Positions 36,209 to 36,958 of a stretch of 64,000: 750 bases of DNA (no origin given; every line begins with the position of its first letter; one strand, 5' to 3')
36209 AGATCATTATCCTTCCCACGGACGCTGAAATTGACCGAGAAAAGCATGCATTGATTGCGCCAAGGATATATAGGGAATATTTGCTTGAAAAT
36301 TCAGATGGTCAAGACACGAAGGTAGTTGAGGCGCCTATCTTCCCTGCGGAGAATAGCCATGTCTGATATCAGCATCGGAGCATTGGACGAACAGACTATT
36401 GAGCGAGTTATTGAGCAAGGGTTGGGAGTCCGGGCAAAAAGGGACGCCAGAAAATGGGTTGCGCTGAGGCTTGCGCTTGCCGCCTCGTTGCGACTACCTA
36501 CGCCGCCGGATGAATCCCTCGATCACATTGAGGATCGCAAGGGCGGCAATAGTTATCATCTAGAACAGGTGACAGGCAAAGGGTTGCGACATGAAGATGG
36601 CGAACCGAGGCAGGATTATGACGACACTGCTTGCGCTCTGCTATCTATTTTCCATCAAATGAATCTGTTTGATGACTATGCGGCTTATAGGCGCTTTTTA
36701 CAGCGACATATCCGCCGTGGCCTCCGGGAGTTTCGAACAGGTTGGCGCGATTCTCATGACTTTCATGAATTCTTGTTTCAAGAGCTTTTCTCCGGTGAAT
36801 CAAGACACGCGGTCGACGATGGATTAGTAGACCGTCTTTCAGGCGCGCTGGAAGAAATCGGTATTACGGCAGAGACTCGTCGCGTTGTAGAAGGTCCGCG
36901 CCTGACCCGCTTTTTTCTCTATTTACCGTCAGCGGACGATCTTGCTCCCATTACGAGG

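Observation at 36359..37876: Predicted fusion of a DndE-like nicked-DNA-binding domain to an FtsK/SpoIIIE hexameric DNA pump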

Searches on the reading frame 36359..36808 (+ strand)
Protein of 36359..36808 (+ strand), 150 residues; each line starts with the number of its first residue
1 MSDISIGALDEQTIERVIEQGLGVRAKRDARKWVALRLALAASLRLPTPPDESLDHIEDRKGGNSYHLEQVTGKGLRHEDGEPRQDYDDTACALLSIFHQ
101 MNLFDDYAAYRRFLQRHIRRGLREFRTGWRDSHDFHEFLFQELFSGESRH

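Call 21: search_solved_structures(query=A2, max_evalue=10, show_alignments=2)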
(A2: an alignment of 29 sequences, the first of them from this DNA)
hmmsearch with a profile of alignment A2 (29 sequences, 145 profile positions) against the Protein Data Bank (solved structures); distinct sequences matched with E-value up to 10: 1.
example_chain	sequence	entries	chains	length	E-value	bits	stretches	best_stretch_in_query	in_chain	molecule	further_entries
6t84_A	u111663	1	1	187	2.4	11.2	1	113-138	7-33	Uncharacterized protein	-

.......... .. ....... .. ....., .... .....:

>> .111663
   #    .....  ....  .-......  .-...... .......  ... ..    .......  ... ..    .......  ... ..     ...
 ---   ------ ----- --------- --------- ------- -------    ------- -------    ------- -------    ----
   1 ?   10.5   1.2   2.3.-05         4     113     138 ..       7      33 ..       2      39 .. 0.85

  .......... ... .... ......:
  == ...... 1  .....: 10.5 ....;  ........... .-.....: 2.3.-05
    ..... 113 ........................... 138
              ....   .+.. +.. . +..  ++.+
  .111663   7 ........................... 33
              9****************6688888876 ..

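Call 30: predict_structure(alignment_id=A2)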
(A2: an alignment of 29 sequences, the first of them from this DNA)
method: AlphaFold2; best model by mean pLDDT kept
length: 150 residues; sequences in the alignment: 29
mean_pLDDT: 86.5   pTM: 0.83
mean pLDDT of the five models: 86.5, 83.0, 83.0, 82.9, 82.3
residues with pLDDT >= 90: 80; 70-90: 57; 50-70: 11; < 50: 2
segments of 3 or more residues with pLDDT < 50: none
pLDDT, mean of each block of 10 residues (from residue 1): 82 92 68 89 94 85 83 79 82 97 95 96 94 89 72
secondary structure, 60 per line:
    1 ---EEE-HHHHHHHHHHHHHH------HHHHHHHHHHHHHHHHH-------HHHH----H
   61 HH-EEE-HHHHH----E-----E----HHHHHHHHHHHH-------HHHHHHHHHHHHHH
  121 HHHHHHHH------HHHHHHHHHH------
elements in order: E4-6 H8-21 H28-44 H52-55 E64-66 H68-72 H88-99 H107-128 H135-144

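Call 35: fold_search(model_id=the predicted structure, library=pdb)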
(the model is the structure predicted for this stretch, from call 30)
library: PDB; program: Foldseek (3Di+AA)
matches with E <= 10: 67; with E <= 0.001: 0
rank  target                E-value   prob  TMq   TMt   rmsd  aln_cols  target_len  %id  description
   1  4lrv_G                1.9e-01  0.97  0.48  0.64   5.7       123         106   13  Crystal structure of DndE from Escherichia coli B7A involved in DNA phosphorothioation modification (released 2013-08-28)
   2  4lrv_N                5.2e-01  0.92  0.51  0.68   3.7       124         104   11  Crystal structure of DndE from Escherichia coli B7A involved in DNA phosphorothioation modification (released 2013-08-28)
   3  7y85_A                9.2e-01  0.09  0.23  0.04  12.2       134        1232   17  CryoEM structure of type III-E CRISPR Craspase gRAMP-crRNA in complex with TPR-CHAT protease bound to self RNA target (released 2022-12-14)
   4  6lnr_A                1.9e+00  0.07  0.25  0.16  14.5       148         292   13  Structure of intact chitinase with hevein domain from the plant Simarouba glauca, known for its traditional anti-infla (released 2020-12-23)
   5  8x2w                  1.9e+00  0.06  0.21  0.15  16.1       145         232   13  Crystal structure of the ancestral GH19 chitinase, Anc4+LoopII (P12K/N13H/S58T/N193G/Y194F/D197R) (released 2024-04-03)
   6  3w3e_A                2.0e+00  0.06  0.24  0.17  14.2       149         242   11  Structure of Vigna unguiculata chitinase with regulation activity of the plant cell wall (released 2013-01-16)
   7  6iv0_B                3.2e+00  0.02  0.18  0.12  19.0       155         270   12  Crystal structure of a bacterial Bestrophin homolog from Klebsiella pneumoniae with a mutation I180A (released 2019-11-13)
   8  6ivp_D                3.4e+00  0.02  0.18  0.12  21.2       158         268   11  Crystal structure of a membrane protein P262A (released 2019-11-06)
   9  8j9c_A                3.8e+00  0.03  0.19  0.08  12.5       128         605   13  Crystal structure of M61 peptidase (apo-form) from Xanthomonas campestris (released 2024-05-01)
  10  6ivq_A                3.8e+00  0.02  0.16  0.11  17.7       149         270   13  Crystal structure of a membrane protein S19A (released 2019-11-06)
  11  4dwx_A                4.0e+00  0.04  0.23  0.16  14.9       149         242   11  Crystal Structure of a Family GH-19 Chitinase from rye seeds (released 2012-08-15)
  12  4j0l_A                4.0e+00  0.04  0.24  0.17  15.7       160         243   13  Crystal Structure of a Family GH19 Chitinase (W72A/E67Q mutant) from rye seeds in complex with two (GlcNAc)4 molecules (released 2013-10-16)
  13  2dbt_A                4.0e+00  0.03  0.21  0.17  14.9       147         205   12  Crystal structure of chitinase C from Streptomyces griseus HUT6037 (released 2006-03-28)
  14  7mik_A                4.0e+00  0.01  0.17  0.05  24.9       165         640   12  Mouse TRPV3 in MSP2N2 nanodiscs, closed state at 42 degrees Celsius (released 2021-07-21)
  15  6iv0_C                4.3e+00  0.02  0.19  0.12  17.7       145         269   12  Crystal structure of a bacterial Bestrophin homolog from Klebsiella pneumoniae with a mutation I180A (released 2019-11-13)
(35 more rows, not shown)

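Call 54: search_protein_representatives(alignment_id=A2)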
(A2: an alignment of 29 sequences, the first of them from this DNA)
Query: 29 sequences, 145 profile positions. Proteins with E-value up to 0.001 (for the whole library): 102; up to 1e-10: 81; up to 1e-30: 19. The best 102 are listed.
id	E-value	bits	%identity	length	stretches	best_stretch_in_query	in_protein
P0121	1.8e-58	212.7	-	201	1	1-142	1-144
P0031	2.8e-55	202.4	-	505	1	1-144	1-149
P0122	1.6e-51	190.2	-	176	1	1-142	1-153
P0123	1.7e-51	190.1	-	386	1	1-141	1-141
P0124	6.1e-50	185.1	-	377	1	1-142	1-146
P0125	1.9e-48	180.2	-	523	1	1-142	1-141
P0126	6.0e-45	168.9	-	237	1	1-142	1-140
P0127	2.4e-44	166.9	-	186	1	1-142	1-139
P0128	1.4e-41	158.0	-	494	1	2-143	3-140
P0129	3.4e-38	147.0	-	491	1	1-141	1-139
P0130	2.2e-37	144.3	-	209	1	1-128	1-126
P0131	8.1e-36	139.3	-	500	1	1-137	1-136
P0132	3.3e-34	134.0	-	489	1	1-139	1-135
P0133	6.4e-33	129.9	-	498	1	3-141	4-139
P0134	6.4e-33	129.9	-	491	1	3-141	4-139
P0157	5.3e-22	94.5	-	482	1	1-137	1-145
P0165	1.3e-20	90.0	-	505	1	1-137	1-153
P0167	8.7e-20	87.3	-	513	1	1-137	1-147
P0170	1.2e-18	83.6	-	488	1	2-137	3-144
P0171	2.7e-18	82.5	-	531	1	3-135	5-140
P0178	4.8e-17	78.4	-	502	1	5-137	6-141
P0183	3.2e-16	75.7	-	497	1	2-137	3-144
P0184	7.3e-16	74.5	-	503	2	25-139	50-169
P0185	2.8e-15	72.6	-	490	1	1-137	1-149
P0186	3.1e-15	72.5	-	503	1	1-137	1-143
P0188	8.6e-15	71.1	-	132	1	4-137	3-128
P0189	3.1e-14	69.3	-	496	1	4-134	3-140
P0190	4.3e-13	65.5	-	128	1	4-137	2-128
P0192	6.6e-13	65.0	-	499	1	25-140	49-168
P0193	9.3e-13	64.5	-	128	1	4-138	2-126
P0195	3.2e-12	62.8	-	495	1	1-137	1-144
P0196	5.8e-12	61.9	-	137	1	22-137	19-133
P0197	1.1e-11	61.0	-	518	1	4-124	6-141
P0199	3.6e-11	59.3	-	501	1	3-121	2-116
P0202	5.9e-10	55.4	-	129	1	25-137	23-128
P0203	1.3e-09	54.2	-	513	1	6-132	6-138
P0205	3.0e-09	53.1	-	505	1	3-130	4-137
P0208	1.5e-08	50.9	-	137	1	22-141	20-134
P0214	1.4e-06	44.5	-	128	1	11-137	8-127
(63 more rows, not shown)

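Call 55: list_cluster_members(proteins=[P0205, P0203, P0199, P0197, P0192, P0184, P0189, P0171, P0188, P0190])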
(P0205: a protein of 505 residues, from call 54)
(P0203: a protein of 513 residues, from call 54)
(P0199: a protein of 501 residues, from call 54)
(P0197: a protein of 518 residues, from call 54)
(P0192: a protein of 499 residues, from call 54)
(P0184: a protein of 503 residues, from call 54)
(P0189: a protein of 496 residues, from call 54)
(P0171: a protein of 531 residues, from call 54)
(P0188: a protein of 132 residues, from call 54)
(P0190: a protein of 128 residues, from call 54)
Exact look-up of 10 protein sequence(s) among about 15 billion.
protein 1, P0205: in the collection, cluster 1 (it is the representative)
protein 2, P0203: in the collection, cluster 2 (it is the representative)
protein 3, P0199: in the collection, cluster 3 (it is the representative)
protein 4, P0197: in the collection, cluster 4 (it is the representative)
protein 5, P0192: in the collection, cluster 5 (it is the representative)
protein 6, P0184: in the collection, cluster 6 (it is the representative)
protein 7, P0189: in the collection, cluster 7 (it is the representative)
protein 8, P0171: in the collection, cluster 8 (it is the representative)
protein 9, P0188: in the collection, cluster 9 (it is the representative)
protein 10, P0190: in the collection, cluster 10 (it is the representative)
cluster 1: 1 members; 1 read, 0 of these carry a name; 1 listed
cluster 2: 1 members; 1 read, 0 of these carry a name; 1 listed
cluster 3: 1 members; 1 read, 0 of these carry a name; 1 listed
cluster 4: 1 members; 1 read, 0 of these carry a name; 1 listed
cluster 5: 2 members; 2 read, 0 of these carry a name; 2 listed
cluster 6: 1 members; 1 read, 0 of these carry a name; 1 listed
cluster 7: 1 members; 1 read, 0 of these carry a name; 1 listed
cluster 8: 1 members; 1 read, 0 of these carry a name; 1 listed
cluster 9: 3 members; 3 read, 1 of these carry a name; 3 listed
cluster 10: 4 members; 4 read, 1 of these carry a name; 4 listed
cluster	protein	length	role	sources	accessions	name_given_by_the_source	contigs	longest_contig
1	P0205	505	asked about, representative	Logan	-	-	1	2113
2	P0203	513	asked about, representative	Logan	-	-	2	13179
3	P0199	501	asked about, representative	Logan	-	-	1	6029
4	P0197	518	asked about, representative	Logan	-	-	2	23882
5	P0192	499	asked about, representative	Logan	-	-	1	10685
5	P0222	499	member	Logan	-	-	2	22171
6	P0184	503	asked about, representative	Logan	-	-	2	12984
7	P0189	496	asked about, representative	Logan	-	-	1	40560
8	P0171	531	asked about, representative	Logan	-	-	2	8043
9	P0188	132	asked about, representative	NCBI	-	-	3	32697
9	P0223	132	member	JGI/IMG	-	hypothetical protein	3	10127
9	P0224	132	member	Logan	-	-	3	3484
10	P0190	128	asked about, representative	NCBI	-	-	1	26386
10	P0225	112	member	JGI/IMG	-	hypothetical protein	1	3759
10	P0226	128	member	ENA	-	-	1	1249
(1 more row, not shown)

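Call 56: search_protein_families(library=pfam, proteins=[P0188, P0190, P0193, P0196, P0202, P0208, P0214, P0205, P0203, P0199], max_evalue=0.01)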
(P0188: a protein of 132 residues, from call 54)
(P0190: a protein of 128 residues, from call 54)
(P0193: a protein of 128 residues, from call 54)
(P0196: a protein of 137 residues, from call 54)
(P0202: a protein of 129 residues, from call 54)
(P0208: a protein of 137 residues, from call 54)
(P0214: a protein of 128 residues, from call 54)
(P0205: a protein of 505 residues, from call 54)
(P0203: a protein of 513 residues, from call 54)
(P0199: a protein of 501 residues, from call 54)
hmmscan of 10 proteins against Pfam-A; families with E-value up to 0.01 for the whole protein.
P0188 (132 aa): 1 family
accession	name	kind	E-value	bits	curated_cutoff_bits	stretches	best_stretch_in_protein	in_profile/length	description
PF08870.17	DndE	-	1.7e-07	31.9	25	1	3-113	2-106/111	DNA sulphur modification protein DndE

P0190 (128 aa): 1 family
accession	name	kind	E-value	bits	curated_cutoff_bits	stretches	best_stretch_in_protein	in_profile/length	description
PF08870.17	DndE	-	1.1e-08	35.8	25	1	2-116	2-109/111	DNA sulphur modification protein DndE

P0193 (128 aa): 1 family
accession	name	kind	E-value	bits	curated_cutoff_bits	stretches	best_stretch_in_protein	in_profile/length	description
PF08870.17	DndE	-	1.2e-11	45.3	25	1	2-111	2-107/111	DNA sulphur modification protein DndE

P0196 (137 aa): 1 family
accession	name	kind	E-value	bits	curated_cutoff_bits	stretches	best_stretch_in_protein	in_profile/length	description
PF08870.17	DndE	-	8.8e-09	36.1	25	1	6-122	6-110/111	DNA sulphur modification protein DndE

P0202 (129 aa): 1 family
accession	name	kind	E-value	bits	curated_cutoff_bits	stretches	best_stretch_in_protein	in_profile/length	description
PF08870.17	DndE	-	3.1e-07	31.1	25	1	16-116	13-109/111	DNA sulphur modification protein DndE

P0208 (137 aa): 1 family
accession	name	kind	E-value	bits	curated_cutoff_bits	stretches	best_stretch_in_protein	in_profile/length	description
PF08870.17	DndE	-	1.5e-10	41.8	25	1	3-119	2-110/111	DNA sulphur modification protein DndE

P0214 (128 aa): 1 family
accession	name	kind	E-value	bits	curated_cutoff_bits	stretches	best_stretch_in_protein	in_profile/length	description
PF08870.17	DndE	-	0.004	17.9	25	1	21-116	20-110/111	DNA sulphur modification protein DndE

P0205 (505 aa): 4 families
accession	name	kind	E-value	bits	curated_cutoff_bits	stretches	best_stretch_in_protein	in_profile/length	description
PF01580.24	FtsK_SpoIIIE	-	3.4e-38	131.8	24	1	266-428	22-219/221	FtsK/SpoIIIE family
PF01935.23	DUF87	-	1.7e-05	25.5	23.2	1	272-375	13-102/220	Helicase HerA, central domain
PF17854.6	FtsK_alpha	-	0.00018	22.1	22.9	1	158-217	26-85/101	FtsK alpha domain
PF12846.13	AAA_10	-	0.0003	20.4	27.5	0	279-322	20-59/362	AAA-like domain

P0203 (513 aa): 3 families
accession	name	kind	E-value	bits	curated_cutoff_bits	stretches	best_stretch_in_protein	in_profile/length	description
PF01580.24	FtsK_SpoIIIE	-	8.7e-47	159.8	24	1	265-434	18-219/221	FtsK/SpoIIIE family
PF08870.17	DndE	-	4e-05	24.3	25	1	32-128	22-106/111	DNA sulphur modification protein DndE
PF01935.23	DUF87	-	0.00076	20.1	23.2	1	280-326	16-60/220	Helicase HerA, central domain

P0199 (501 aa): 4 families
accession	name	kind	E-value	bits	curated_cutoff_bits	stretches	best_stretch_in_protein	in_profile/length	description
PF01580.24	FtsK_SpoIIIE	-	1.9e-39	135.8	24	2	252-369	18-135/221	FtsK/SpoIIIE family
PF08870.17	DndE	-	1.1e-08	35.8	25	1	2-118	1-107/111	DNA sulphur modification protein DndE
PF12846.13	AAA_10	-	0.00098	18.7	27.5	0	271-300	20-49/362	AAA-like domain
PF13191.12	AAA_16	-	0.0077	17.2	32.6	1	273-413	25-165/167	AAA ATPase domain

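Call 61: list_cluster_members(proteins=[P0157, P0165, P0167, P0183, P0186, P0195, P0178, P0170, P0185, P0132])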
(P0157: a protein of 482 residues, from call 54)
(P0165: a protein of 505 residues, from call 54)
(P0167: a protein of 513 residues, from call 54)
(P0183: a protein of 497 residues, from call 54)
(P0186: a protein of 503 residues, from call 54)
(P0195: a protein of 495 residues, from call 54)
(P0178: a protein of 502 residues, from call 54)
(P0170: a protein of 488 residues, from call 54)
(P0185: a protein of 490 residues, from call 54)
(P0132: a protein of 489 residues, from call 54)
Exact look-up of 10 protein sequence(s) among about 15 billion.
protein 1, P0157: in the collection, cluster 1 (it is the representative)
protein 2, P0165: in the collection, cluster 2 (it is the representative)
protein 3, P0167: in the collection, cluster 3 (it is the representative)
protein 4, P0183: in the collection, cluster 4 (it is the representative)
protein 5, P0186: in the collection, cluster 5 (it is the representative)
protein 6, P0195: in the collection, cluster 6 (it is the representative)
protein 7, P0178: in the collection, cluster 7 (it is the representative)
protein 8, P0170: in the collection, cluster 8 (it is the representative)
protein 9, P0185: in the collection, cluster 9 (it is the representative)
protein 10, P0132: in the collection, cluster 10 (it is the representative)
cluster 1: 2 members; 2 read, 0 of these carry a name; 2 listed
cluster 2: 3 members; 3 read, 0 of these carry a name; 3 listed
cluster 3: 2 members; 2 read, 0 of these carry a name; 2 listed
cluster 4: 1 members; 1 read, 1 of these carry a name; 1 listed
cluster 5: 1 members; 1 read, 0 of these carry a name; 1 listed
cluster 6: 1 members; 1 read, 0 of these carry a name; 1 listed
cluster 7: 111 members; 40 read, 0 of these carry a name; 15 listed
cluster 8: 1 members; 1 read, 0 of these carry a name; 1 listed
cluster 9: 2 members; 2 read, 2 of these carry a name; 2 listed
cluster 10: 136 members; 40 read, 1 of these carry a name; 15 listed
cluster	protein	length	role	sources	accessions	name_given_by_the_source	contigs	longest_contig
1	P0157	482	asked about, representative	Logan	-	-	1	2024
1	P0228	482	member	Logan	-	-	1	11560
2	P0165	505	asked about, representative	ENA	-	-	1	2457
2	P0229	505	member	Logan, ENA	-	-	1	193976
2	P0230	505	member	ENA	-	-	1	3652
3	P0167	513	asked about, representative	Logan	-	-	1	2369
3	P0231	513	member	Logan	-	-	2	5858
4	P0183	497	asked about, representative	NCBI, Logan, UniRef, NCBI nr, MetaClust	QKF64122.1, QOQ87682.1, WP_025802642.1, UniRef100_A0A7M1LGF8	FtsK/SpoIIIE domain-containing protein [Campylobacter corcagiensis] | DUF87 domain-containing protein n=1 Tax=Campylobacter corcagiensis TaxID=1448857 ... | status=active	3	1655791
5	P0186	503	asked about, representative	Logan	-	-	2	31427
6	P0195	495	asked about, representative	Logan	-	-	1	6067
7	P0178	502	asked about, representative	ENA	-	-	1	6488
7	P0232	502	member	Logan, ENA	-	-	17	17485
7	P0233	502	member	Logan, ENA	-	-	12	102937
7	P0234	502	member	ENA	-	-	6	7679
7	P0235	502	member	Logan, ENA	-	-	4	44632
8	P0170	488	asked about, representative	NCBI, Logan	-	-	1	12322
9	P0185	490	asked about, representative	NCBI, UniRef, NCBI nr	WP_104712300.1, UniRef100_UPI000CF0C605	FtsK/SpoIIIE domain-containing protein [Helicobacter cetorum] | FtsK/SpoIIIE domain-containing protein n=1 Tax=Helicobacter cetorum TaxID=138563 ...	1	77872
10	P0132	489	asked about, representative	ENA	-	-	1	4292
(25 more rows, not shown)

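Call 78: find_encoding_contigs(protein=P0233, flank=10000, max_places=1)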
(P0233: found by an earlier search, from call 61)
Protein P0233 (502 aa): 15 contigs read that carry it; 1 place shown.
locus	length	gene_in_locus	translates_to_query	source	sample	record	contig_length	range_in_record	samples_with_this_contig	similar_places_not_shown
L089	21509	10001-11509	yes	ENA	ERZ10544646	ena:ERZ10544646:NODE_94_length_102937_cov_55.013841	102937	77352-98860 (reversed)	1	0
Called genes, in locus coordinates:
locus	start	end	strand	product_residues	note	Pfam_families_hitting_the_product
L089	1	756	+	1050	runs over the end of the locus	PF02384:N6_Mtase, PF20473:MmeI_Mtase, PF07669:Eco57I, PF12950:TaqI_C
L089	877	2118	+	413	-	PF13175:AAA_15, PF02463:SMC_N (faint), PF13304:AAA_21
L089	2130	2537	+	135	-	PF13707:RloB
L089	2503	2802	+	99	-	-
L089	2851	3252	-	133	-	PF18050:Cyclophil_like2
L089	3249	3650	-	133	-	PF00376:MerR, PF12728:HTH_17 (weak), PF13411:MerR_1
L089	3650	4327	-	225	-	PF02627:CMD (weak)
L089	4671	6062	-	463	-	PF00375:SDF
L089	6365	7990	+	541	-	PF00581:Rhodanese, PF01507:PAPS_reduct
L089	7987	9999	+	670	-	PF13476:AAA_23 (weak)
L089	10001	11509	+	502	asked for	PF13401:AAA_22 (faint), PF01580:FtsK_SpoIIIE, PF01935:DUF87 (weak), PF12846:AAA_10 (faint), PF25199:nSTAND_NTPase5 (faint), PF01580:FtsK_SpoIIIE (weak)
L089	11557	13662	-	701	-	PF00403:HMA, PF00122:E1-E2_ATPase, PF00702:Hydrolase, PF08282:Hydrolase_3 (faint)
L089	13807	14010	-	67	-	PF00403:HMA (weak)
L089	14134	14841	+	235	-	PF20772:TACO1_YebC_N, PF01709:Transcrip_reg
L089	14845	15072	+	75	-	-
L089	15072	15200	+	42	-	-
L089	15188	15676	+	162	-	PF00160:Pro_isomerase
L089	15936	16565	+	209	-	-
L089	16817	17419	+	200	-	PF02600:DsbB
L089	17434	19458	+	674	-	PF00009:GTP_EFTU (faint), PF00350:Dynamin_N, PF01926:MMR_HSR1, PF04670:Gtr1_RagA (weak)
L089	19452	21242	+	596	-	PF00350:Dynamin_N, PF01926:MMR_HSR1 (weak)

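Call 79: find_encoding_contigs(protein=P0229, flank=10000, max_places=1)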
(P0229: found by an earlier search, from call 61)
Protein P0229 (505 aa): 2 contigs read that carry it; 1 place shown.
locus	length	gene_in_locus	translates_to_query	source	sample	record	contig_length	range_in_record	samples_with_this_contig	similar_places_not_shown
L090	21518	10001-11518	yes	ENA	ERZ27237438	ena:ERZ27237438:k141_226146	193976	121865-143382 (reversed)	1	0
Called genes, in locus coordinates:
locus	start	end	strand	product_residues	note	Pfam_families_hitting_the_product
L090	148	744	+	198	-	PF00578:AhpC-TSA, PF08534:Redoxin, PF10417:1-cysPrx_C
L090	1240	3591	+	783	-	-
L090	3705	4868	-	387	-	PF01075:Glyco_transf_9 (weak)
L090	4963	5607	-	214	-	PF02511:Thy1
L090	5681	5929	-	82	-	PF13893:RRM_5 (weak), PF00076:RRM_1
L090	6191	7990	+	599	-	PF00581:Rhodanese, PF01507:PAPS_reduct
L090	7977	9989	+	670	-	-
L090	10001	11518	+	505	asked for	PF01580:FtsK_SpoIIIE, PF01935:DUF87 (weak), PF01580:FtsK_SpoIIIE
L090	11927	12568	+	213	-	PF00081:Sod_Fe_N, PF02777:Sod_Fe_C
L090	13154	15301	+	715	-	PF00884:Sulfatase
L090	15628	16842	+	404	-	PF10518:TAT_signal (weak), PF01058:Oxidored_q6, PF14720:NiFe_hyd_SSU_C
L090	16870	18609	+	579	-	PF27537:HoxH, PF00374:NiFeSe_Hases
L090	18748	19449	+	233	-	PF01292:Ni_hydr_CYTB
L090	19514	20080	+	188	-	PF01750:HycI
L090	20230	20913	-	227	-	-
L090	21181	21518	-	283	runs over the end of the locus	PF08543:Phos_pyr_kin, PF00294:PfkB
